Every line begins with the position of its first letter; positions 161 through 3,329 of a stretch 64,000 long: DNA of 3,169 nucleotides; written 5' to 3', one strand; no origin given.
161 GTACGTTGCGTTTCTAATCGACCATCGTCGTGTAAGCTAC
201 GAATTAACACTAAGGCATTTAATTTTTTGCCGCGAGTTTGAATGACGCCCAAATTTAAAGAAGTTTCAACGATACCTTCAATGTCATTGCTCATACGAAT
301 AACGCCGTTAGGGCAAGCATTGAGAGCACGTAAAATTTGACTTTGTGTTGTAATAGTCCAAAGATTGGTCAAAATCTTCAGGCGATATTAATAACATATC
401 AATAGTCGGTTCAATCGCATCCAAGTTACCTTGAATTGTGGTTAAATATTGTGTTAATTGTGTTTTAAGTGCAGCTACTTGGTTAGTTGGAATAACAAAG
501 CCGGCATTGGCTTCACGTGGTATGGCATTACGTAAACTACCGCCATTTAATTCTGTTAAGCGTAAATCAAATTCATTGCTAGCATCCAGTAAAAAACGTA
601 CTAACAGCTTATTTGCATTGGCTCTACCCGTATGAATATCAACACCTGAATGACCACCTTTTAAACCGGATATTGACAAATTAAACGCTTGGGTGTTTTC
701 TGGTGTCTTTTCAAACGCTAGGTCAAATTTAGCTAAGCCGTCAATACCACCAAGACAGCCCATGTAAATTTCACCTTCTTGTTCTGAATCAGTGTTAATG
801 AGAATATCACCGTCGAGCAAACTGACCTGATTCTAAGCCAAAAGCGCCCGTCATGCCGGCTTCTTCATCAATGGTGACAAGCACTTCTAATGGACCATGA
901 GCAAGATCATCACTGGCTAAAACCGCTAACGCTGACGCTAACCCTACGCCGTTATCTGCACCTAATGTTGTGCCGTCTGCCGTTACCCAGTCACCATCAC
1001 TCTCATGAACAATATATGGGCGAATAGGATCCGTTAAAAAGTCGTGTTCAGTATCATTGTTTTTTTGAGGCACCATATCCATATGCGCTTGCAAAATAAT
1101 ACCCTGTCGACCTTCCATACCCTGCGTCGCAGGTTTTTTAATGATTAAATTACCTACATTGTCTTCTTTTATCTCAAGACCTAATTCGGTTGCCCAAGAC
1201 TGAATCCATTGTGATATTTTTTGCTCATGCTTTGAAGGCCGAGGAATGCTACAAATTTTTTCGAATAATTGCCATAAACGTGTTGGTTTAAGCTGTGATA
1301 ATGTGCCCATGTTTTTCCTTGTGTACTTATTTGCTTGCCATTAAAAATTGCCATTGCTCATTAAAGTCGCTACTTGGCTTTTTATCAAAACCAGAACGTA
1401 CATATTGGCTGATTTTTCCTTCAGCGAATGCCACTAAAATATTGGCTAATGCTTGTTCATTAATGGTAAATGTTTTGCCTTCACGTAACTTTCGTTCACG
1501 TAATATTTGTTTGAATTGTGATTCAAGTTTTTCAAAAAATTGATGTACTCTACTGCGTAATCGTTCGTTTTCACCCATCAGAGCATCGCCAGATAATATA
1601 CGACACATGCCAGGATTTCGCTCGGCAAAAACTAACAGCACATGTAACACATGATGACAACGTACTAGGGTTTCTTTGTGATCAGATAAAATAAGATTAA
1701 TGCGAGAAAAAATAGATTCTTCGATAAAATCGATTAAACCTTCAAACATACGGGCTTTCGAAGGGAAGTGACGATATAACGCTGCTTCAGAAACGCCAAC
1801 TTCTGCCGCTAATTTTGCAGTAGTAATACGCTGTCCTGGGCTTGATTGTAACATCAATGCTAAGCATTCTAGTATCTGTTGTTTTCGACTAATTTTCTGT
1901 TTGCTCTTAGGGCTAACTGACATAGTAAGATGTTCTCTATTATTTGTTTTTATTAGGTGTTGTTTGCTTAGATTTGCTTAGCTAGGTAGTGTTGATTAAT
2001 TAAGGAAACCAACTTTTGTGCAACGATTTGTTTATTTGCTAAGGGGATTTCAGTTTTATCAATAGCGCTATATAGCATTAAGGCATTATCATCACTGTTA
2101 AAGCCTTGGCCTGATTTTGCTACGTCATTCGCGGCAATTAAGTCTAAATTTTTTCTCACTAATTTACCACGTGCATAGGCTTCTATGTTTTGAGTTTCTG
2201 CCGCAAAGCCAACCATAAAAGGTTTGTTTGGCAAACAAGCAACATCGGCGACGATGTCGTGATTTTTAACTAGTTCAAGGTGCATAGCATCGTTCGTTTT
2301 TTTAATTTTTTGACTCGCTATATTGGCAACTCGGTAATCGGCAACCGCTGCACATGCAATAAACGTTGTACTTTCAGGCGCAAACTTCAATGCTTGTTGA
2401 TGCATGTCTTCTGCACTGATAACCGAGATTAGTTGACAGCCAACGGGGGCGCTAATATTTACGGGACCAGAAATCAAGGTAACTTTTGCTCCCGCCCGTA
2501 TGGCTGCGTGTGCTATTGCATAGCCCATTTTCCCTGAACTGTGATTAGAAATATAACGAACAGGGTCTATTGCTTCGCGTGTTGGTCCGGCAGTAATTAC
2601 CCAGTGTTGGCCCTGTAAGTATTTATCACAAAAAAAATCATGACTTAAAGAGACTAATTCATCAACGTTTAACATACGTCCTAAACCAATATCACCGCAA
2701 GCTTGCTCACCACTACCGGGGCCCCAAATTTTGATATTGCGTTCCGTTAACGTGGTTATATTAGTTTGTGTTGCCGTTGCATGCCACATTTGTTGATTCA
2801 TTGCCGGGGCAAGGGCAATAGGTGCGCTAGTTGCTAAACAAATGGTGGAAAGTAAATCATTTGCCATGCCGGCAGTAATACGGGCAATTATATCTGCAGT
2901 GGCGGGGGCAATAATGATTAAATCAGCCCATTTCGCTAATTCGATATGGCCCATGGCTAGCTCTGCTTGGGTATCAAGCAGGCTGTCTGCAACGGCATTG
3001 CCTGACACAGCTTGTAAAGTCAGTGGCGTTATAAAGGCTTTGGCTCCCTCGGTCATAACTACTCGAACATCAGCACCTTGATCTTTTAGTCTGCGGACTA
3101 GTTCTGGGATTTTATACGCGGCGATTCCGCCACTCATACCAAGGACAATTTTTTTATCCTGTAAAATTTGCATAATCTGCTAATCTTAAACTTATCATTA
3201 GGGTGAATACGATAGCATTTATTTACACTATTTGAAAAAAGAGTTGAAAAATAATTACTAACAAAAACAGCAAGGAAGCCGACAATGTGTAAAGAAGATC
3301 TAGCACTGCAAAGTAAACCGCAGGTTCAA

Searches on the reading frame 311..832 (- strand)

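Call 17: search_protein_families(library=pfam, proteins=[window:311-832:-], max_evalue=0.001)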
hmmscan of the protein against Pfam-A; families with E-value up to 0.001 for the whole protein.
window:311-832:- (174 aa): 1 family
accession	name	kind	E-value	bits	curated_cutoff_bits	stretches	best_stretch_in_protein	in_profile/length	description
PF07687.19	M20_dimer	-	1.6e-12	47.8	21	1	54-132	3-101/107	Peptidase dimerisation domain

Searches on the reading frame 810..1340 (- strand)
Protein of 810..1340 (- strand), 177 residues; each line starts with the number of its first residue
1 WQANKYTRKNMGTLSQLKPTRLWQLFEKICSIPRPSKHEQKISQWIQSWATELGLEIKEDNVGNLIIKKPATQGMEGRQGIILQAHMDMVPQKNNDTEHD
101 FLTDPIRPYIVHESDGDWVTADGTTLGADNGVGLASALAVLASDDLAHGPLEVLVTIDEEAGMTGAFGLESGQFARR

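Call 17: search_protein_families(library=pfam, proteins=[window:810-1340:-], max_evalue=0.001)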
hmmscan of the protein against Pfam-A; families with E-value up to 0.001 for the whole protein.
window:810-1340:- (177 aa): 1 family
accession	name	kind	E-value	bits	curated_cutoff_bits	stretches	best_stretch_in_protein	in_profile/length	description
PF01546.33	Peptidase_M20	-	8.5e-08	32.8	24.6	1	82-166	1-76/206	Peptidase family M20/M25/M40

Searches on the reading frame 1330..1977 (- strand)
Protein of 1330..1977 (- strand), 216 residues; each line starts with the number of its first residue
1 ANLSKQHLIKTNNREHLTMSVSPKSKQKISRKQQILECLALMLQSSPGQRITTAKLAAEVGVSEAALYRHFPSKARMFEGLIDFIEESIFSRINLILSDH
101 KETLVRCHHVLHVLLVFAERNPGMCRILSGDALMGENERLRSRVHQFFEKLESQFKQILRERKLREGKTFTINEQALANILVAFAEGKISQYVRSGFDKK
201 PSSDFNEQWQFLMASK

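Call 17: search_protein_families(library=pfam, proteins=[window:1330-1977:-], max_evalue=0.001)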
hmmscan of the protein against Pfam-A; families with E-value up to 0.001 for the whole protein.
window:1330-1977:- (216 aa): 2 families
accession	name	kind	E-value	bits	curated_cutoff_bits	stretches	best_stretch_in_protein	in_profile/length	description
PF22276.1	SlmA-like_C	-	1.1e-46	158.1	27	1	101-213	1-113/117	Tetracyclin repressor-like, C-terminal domain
PF00440.29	TetR_N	-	7.9e-09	35.6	24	1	51-79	17-45/47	Bacterial regulatory proteins, tetR family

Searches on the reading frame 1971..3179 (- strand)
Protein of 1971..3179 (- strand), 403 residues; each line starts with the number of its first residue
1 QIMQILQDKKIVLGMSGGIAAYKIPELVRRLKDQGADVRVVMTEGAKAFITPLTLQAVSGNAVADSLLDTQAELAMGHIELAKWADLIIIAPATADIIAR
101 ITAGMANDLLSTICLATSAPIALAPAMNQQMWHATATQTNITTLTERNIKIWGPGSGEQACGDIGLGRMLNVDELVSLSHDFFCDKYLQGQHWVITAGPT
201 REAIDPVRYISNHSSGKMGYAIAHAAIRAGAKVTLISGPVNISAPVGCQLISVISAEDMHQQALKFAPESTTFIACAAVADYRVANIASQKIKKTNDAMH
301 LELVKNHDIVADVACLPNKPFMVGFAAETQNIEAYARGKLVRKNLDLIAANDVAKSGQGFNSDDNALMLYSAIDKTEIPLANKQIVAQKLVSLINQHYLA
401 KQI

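Call 17: search_protein_families(library=pfam, proteins=[window:1971-3179:-], max_evalue=0.001)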
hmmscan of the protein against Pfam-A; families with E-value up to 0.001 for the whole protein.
window:1971-3179:- (403 aa): 2 families
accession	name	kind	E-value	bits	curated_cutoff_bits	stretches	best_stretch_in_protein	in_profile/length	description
PF04127.22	DFP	-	3.2e-71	239.5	22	1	188-369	1-185/186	DNA/pantothenate metabolism flavoprotein C-terminal domain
PF02441.25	Flavoprotein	-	6.1e-33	114.2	22.7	1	9-178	1-157/162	Flavoprotein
